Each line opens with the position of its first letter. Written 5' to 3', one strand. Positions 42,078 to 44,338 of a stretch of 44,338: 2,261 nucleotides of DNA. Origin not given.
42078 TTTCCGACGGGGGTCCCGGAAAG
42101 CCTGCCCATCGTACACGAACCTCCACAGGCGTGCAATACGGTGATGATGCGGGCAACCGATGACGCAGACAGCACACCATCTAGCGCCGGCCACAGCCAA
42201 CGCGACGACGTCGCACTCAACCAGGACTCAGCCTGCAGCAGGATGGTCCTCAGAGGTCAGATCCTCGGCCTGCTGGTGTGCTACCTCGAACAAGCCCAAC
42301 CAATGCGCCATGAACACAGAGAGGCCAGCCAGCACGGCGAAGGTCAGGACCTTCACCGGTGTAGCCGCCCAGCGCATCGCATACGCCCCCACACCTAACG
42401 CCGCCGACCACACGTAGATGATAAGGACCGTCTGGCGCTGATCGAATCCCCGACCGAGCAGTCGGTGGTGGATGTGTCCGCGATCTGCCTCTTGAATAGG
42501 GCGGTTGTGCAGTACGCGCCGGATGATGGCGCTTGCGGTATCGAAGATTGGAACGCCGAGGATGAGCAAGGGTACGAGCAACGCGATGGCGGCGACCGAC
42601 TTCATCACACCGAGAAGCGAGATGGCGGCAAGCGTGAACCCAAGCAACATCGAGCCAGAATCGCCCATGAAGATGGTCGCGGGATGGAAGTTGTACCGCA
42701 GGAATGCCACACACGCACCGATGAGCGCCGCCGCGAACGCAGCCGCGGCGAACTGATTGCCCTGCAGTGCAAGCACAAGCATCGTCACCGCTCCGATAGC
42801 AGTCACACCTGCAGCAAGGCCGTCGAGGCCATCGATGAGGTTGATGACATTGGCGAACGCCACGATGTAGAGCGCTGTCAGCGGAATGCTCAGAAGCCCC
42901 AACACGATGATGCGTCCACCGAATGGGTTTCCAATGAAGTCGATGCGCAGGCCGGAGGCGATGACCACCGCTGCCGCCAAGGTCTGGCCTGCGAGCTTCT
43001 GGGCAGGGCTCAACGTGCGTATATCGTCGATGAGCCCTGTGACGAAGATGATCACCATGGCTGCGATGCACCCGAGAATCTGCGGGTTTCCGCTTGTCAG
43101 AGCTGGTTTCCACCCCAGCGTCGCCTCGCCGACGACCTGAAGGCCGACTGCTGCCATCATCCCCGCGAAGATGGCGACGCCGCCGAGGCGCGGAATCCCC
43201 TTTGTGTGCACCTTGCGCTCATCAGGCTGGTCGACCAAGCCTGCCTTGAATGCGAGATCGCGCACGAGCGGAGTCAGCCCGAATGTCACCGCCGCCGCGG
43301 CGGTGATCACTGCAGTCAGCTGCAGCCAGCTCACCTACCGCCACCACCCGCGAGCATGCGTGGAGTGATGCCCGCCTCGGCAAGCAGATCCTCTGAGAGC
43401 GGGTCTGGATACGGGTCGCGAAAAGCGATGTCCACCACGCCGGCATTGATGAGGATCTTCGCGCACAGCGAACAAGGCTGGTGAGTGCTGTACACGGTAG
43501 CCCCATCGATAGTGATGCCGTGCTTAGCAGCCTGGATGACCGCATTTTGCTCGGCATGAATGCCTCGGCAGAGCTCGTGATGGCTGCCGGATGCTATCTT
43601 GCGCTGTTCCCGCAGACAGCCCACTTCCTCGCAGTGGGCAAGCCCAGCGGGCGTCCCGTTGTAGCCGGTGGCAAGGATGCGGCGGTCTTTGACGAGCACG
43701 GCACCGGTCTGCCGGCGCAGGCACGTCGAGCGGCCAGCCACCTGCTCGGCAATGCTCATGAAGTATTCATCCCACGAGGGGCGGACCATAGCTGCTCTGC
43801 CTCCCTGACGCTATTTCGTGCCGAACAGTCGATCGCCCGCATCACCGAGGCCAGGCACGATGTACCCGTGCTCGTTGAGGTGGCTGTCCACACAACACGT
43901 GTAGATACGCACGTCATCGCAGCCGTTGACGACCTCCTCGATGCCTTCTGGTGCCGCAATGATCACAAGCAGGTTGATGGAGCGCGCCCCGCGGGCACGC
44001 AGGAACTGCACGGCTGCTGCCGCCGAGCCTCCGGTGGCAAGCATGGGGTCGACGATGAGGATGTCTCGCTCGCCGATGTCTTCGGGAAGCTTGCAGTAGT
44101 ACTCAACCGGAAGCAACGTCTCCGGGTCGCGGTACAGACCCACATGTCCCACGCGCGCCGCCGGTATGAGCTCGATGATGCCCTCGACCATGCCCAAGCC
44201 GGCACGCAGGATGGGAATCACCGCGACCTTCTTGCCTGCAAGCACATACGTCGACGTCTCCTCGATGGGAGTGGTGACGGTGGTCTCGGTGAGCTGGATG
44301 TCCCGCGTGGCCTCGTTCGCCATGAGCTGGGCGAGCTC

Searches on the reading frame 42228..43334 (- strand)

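Call 10: search_protein_families(library=pfam, proteins=[window:42228-43334:-], max_evalue=0.001)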
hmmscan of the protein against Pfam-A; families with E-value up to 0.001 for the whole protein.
window:42228-43334:- (368 aa): 1 family
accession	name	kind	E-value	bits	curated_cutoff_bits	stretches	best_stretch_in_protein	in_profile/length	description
PF00953.26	Glycos_transf_4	-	1.8e-41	142.3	27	1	87-241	2-158/160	Glycosyl transferase family 4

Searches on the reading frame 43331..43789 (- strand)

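Call 10: search_protein_families(library=pfam, proteins=[window:43331-43789:-], max_evalue=0.001)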
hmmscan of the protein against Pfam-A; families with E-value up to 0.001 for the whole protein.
window:43331-43789:- (152 aa): 3 families
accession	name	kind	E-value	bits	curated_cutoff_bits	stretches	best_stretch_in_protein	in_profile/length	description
PF00383.29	dCMP_cyt_deam_1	-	4.2e-25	88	25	1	5-122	2-99/102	Cytidine and deoxycytidylate deaminase zinc-binding region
PF14437.12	MafB19-deam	-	7.7e-19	68.4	27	1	5-123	2-99/142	MafB19-like deaminase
PF14439.12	Bd3614-deam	-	4.6e-06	27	38.5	1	77-134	35-99/113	Bd3614-like deaminase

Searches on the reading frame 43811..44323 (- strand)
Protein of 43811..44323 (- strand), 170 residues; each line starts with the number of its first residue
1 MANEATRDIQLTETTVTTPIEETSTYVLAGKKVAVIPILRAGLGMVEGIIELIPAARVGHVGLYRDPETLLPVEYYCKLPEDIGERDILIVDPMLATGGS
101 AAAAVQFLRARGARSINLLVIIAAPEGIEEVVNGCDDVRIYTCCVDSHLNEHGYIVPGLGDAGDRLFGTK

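Call 10: search_protein_families(library=pfam, proteins=[window:43811-44323:-], max_evalue=0.001)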
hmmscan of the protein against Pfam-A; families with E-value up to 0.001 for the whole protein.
window:43811-44323:- (170 aa): 2 families
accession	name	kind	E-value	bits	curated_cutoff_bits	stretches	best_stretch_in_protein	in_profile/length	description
PF14681.12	UPRTase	-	1.2e-62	211.5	27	1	1-169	35-206/206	Uracil phosphoribosyltransferase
PF00156.33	Pribosyltran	-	2e-11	43.9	26.3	1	19-139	18-141/158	Phosphoribosyl transferase domain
